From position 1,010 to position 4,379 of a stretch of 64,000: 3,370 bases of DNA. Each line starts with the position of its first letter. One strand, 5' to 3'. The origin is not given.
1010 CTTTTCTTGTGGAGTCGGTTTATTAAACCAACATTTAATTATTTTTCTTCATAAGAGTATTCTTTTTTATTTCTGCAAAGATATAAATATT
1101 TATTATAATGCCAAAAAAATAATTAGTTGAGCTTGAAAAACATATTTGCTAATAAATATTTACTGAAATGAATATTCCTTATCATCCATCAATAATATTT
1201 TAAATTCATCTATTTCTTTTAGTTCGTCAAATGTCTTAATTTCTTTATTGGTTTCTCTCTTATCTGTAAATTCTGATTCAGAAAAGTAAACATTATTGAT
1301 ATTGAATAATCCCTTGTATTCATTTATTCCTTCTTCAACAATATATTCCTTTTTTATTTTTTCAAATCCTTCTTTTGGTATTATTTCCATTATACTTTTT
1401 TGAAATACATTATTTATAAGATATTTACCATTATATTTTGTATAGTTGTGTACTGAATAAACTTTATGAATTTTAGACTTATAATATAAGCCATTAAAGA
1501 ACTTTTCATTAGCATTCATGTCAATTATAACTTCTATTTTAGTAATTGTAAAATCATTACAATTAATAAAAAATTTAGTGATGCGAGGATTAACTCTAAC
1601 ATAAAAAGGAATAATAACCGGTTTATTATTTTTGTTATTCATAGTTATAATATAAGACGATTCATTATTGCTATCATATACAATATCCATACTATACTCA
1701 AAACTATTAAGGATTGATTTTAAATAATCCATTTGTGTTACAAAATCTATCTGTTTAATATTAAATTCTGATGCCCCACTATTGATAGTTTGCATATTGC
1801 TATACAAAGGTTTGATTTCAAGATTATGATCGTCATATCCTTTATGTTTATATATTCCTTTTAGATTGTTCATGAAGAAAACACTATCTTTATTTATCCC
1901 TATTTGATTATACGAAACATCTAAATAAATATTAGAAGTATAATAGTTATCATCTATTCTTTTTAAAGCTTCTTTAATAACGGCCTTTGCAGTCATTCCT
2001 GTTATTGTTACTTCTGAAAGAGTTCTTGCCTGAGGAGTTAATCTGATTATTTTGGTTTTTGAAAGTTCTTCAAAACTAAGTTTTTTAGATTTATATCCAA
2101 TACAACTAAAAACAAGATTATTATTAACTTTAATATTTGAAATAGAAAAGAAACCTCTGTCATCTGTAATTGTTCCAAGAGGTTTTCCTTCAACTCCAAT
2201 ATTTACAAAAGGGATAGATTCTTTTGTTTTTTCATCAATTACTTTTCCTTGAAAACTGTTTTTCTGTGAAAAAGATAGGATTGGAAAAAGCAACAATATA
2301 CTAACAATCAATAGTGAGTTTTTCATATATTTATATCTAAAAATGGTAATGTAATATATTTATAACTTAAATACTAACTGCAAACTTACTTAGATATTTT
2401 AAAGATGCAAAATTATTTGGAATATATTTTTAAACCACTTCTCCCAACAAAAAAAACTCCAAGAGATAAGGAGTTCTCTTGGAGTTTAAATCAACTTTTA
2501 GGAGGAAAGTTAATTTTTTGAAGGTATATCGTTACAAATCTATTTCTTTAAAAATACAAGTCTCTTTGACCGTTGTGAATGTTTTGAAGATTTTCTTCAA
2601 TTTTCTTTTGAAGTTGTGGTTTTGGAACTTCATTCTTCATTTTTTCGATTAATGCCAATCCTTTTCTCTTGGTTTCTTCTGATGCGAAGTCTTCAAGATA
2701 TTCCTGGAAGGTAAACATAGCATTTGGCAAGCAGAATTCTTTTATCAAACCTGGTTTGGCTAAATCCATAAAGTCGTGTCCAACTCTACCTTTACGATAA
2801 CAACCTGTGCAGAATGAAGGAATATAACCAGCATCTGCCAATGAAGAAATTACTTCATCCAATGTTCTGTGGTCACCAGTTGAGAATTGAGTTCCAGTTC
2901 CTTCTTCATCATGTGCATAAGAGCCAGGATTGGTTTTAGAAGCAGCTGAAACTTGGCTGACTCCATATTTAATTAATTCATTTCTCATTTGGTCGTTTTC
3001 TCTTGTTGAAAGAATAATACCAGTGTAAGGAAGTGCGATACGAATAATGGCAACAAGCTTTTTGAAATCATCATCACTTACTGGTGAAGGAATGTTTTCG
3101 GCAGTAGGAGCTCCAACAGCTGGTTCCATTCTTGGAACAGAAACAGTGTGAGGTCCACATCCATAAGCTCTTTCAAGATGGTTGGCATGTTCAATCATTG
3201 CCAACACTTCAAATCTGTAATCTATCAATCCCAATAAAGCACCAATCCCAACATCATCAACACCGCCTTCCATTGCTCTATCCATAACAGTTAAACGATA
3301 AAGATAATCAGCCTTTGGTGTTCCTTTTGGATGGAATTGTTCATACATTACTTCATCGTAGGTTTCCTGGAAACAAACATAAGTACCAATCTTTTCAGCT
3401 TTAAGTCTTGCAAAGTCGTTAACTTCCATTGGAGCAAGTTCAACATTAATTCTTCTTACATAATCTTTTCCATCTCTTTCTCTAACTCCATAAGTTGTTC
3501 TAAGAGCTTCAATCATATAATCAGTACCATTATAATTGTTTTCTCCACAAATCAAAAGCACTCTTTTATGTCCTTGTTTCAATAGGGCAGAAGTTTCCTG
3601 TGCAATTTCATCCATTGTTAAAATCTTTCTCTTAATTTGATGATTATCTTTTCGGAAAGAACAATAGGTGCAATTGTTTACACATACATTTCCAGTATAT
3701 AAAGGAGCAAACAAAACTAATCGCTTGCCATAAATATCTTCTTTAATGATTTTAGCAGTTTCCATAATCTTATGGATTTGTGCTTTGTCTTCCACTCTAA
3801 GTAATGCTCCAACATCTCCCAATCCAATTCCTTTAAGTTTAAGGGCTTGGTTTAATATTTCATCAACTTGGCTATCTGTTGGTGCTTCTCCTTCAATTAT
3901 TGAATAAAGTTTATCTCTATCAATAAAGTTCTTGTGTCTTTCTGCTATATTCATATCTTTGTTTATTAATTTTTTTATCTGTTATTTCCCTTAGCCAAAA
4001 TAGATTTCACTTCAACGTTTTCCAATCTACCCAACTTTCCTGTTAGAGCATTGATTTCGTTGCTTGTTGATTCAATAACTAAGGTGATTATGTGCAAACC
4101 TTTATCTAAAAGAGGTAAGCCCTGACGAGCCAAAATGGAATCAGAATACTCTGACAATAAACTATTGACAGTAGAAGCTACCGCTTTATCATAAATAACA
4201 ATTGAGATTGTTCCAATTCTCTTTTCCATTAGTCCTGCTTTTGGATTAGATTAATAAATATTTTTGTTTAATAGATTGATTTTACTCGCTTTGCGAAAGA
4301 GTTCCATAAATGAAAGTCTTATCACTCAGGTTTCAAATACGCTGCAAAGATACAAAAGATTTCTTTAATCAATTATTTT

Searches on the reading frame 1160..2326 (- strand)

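Call 14: search_protein_families(library=pfam, proteins=[window:1160-2326:-])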
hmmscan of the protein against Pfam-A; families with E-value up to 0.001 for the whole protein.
window:1160-2326:- (388 aa): 2 families
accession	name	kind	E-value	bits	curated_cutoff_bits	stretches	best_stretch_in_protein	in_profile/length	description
PF13715.12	CarbopepD_reg_2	-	3e-18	66.1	32.2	1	26-108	2-88/88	CarboxypepD_reg-like domain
PF13620.12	CarboxypepD_reg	-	1.4e-06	29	32.3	1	26-83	3-64/82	Carboxypeptidase regulatory-like domain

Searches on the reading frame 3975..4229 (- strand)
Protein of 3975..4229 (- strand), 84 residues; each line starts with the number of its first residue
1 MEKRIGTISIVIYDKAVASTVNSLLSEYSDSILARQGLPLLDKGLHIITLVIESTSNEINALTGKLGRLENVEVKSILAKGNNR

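Call 13: search_protein_families(library=pfam, proteins=[window:3975-4229:-])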
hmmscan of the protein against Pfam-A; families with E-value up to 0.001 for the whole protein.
window:3975-4229:- (84 aa): 1 family
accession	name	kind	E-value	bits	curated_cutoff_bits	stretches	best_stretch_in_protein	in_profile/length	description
PF21699.3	TM1266-like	-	2.5e-24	85.5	27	1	4-76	1-74/74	Iron-only hydrogenase system regulator, putative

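Call 17: find_encoding_contigs(protein=window:3975-4229:-, flank=10000, max_places=10)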
Protein window:3975-4229:- (84 aa): 21 contigs read that carry it; 10 places shown.
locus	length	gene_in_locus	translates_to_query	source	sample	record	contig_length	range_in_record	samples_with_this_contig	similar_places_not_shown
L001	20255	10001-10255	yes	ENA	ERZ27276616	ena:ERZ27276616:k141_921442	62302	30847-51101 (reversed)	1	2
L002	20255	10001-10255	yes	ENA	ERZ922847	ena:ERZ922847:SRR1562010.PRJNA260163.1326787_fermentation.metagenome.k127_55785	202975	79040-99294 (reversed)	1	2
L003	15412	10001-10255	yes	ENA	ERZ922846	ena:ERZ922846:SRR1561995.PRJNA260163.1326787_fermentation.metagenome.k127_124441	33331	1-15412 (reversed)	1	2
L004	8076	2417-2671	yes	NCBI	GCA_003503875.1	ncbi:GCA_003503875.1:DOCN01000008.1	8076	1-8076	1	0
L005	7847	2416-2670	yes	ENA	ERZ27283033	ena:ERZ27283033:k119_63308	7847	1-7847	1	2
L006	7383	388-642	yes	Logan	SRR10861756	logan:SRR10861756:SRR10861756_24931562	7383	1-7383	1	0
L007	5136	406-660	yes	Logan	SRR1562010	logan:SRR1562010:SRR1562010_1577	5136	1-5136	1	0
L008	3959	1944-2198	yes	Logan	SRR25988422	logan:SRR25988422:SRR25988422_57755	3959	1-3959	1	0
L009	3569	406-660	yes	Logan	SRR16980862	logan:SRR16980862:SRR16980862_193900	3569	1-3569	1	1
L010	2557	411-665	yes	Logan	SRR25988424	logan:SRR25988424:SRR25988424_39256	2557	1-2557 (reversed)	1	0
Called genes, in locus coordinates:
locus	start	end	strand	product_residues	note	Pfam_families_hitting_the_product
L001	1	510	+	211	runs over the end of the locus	PF01144:CoA_trans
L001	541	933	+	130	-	PF03061:4HBT (faint)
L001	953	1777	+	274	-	PF05853:BKACE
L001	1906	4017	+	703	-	PF17191:RecG_wedge, PF01336:tRNA_anti-codon (weak), PF00270:DEAD, PF04851:ResIII, PF00271:Helicase_C, PF19833:RecG_dom3_C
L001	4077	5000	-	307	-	PF05448:AXE1 (faint), PF12146:Hydrolase_4, PF00561:Abhydrolase_1, PF12697:Abhydrolase_6 (weak), PF00326:Peptidase_S9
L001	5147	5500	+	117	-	-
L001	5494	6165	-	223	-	-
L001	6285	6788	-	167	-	-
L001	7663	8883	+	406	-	PF02517:Rce1-like (weak)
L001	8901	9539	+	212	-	-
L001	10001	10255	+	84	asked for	PF21699:TM1266-like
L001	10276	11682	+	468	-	PF04055:Radical_SAM, PF06968:BATS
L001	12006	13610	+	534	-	PF13555:AAA_29 (faint), PF00005:ABC_tran, PF13304:AAA_21 (faint), PF00005:ABC_tran, PF02463:SMC_N (weak)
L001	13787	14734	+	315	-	PF18962:Por_Secre_tail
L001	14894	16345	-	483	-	PF00474:SSF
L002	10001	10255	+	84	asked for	PF21699:TM1266-like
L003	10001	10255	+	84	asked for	PF21699:TM1266-like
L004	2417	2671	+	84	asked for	PF21699:TM1266-like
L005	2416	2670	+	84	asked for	PF21699:TM1266-like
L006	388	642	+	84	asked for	PF21699:TM1266-like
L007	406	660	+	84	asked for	PF21699:TM1266-like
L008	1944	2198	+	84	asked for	PF21699:TM1266-like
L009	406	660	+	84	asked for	PF21699:TM1266-like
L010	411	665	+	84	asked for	PF21699:TM1266-like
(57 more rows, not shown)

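Call 55: find_homologous_proteins(query=window:3975-4229:-, max_evalue=1e-20)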
Query window:3975-4229:- (84 aa): 223 proteins with E <= 1e-20 among 444 candidates; the best 120 are listed.
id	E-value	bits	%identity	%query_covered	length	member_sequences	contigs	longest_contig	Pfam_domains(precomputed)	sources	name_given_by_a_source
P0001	5.4e-43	161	99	100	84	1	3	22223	PF21699.4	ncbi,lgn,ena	-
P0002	1.3e-42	160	98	100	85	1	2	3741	PF21699.4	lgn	-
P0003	5.0e-40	152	93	100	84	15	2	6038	PF21699.4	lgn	-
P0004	5.8e-40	152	93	100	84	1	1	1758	PF21699.4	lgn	-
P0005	4.3e-39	149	90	100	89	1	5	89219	PF21699.4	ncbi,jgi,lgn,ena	jgi:putative iron-only hydrogenase system regulator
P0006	6.1e-37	142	88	98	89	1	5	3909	PF21699.4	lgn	-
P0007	5.1e-36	139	89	96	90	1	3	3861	PF21699.4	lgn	-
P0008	1.7e-35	138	88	96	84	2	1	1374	PF21699.4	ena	-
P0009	4.0e-35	137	86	96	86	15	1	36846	PF21699.4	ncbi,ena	-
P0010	4.8e-35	136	85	96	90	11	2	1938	PF21699.4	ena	-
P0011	2.7e-34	134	82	100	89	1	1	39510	PF21699.4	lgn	-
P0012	3.6e-34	134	85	96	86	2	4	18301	PF21699.4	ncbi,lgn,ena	-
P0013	5.0e-34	133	85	96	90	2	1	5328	PF21699.4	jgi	-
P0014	1.1e-28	116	74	95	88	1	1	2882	PF21699.4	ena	-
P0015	1.2e-28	116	74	95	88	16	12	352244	PF21699.4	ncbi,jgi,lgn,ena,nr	ncbi:MAG: hypothetical protein J6U84_02880 [Bacteroidales bacterium]|jgi:putative iron-only hydrogen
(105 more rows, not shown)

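Call 56: find_encoding_contigs(protein=P0001, flank=5000, max_places=2)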
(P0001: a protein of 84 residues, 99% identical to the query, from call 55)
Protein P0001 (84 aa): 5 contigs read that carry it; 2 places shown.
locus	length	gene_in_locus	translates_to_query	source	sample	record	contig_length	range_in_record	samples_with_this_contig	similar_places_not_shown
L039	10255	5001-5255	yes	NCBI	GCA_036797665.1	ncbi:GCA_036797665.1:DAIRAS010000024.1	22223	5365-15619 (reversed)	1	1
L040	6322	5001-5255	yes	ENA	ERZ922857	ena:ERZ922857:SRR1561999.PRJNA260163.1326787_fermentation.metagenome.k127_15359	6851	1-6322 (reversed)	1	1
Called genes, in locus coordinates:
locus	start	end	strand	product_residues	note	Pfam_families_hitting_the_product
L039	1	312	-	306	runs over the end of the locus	PF02129:Peptidase_S15 (faint), PF05448:AXE1, PF12146:Hydrolase_4, PF00561:Abhydrolase_1, PF12697:Abhydrolase_6 (weak), PF00326:Peptidase_S9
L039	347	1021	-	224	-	-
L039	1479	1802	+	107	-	-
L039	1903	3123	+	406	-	PF02517:Rce1-like (weak)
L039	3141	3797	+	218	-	-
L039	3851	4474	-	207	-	-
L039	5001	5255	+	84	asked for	PF21699:TM1266-like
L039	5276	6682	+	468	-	PF04055:Radical_SAM, PF06968:BATS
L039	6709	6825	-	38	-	-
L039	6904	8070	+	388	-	PF13620:CarboxypepD_reg (weak), PF13715:CarbopepD_reg_2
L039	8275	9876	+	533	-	PF13555:AAA_29 (faint), PF00005:ABC_tran, PF13304:AAA_21 (faint), PF00005:ABC_tran, PF02463:SMC_N (weak)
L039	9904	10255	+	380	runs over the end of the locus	PF06965:Na_H_antiport_1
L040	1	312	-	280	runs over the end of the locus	?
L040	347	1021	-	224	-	-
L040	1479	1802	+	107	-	-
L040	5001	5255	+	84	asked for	PF21699:TM1266-like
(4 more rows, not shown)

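Call 57: find_encoding_contigs(protein=P0005, flank=5000, max_places=2)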
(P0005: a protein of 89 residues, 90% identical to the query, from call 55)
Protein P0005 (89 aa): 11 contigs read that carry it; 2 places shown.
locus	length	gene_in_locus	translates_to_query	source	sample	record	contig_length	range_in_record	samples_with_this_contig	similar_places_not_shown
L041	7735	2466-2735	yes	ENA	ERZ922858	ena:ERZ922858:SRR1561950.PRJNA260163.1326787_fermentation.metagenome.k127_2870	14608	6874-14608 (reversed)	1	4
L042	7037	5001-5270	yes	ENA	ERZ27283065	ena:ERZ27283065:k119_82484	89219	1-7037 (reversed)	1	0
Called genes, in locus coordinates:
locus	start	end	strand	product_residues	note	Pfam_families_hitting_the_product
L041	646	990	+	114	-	-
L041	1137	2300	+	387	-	PF02517:Rce1-like (weak)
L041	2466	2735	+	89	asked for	PF21699:TM1266-like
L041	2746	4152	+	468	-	PF04055:Radical_SAM, PF06968:BATS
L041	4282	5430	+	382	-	PF06965:Na_H_antiport_1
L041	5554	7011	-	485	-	PF00474:SSF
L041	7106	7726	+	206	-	PF21176:RecR_HhH, PF02132:RecR_ZnF, PF01751:Toprim (weak), PF13662:Toprim_4, PF21175:RecR_C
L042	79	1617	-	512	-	-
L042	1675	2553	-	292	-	PF05448:AXE1 (faint), PF12146:Hydrolase_4, PF00561:Abhydrolase_1, PF12697:Abhydrolase_6 (weak), PF00326:Peptidase_S9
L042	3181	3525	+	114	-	-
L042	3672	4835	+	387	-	PF02517:Rce1-like (weak)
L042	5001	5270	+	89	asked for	PF21699:TM1266-like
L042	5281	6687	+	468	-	PF04055:Radical_SAM, PF06968:BATS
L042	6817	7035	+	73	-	?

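Call 58: find_encoding_contigs(protein=P0009, flank=5000, max_places=2)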
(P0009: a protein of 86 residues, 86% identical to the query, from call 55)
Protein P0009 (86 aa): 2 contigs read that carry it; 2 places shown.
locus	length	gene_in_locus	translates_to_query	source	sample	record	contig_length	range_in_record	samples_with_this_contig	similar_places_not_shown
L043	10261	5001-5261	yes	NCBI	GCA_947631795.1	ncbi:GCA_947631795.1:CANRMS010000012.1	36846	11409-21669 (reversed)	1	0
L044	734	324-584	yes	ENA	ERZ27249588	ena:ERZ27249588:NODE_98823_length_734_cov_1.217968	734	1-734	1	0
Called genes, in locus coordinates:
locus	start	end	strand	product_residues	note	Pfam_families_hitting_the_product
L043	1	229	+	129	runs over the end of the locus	PF03061:4HBT (weak)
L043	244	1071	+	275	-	PF05853:BKACE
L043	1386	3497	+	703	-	PF17191:RecG_wedge, PF00176:SNF2-rel_dom, PF00270:DEAD, PF04851:ResIII, PF00271:Helicase_C, PF19833:RecG_dom3_C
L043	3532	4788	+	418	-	PF02517:Rce1-like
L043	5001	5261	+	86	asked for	PF21699:TM1266-like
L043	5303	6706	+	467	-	PF04055:Radical_SAM, PF06968:BATS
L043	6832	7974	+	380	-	PF06965:Na_H_antiport_1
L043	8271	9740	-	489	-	PF00474:SSF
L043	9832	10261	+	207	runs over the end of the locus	PF21176:RecR_HhH, PF02132:RecR_ZnF (weak), PF13662:Toprim_4, PF21175:RecR_C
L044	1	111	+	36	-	?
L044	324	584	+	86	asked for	PF21699:TM1266-like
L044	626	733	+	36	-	?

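Call 59: find_encoding_contigs(protein=P0011, flank=5000, max_places=2)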
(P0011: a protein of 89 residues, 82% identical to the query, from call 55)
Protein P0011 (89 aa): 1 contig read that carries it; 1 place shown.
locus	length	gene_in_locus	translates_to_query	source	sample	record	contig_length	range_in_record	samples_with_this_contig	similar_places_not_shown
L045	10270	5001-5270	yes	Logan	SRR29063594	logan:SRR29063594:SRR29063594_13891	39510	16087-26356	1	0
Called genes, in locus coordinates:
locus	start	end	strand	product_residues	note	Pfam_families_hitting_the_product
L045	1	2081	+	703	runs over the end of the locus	PF17191:RecG_wedge, PF01336:tRNA_anti-codon (faint), PF00176:SNF2-rel_dom (weak), PF00270:DEAD, PF04851:ResIII, PF00271:Helicase_C, PF19833:RecG_dom3_C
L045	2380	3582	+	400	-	PF02517:Rce1-like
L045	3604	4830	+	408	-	PF02517:Rce1-like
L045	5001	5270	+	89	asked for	PF21699:TM1266-like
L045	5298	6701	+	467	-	PF04055:Radical_SAM, PF06968:BATS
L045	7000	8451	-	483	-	PF00474:SSF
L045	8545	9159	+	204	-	PF21176:RecR_HhH, PF02132:RecR_ZnF, PF01751:Toprim (weak), PF13662:Toprim_4, PF21175:RecR_C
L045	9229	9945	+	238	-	PF00106:adh_short, PF13561:adh_short_C2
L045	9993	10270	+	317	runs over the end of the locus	PF00582:Usp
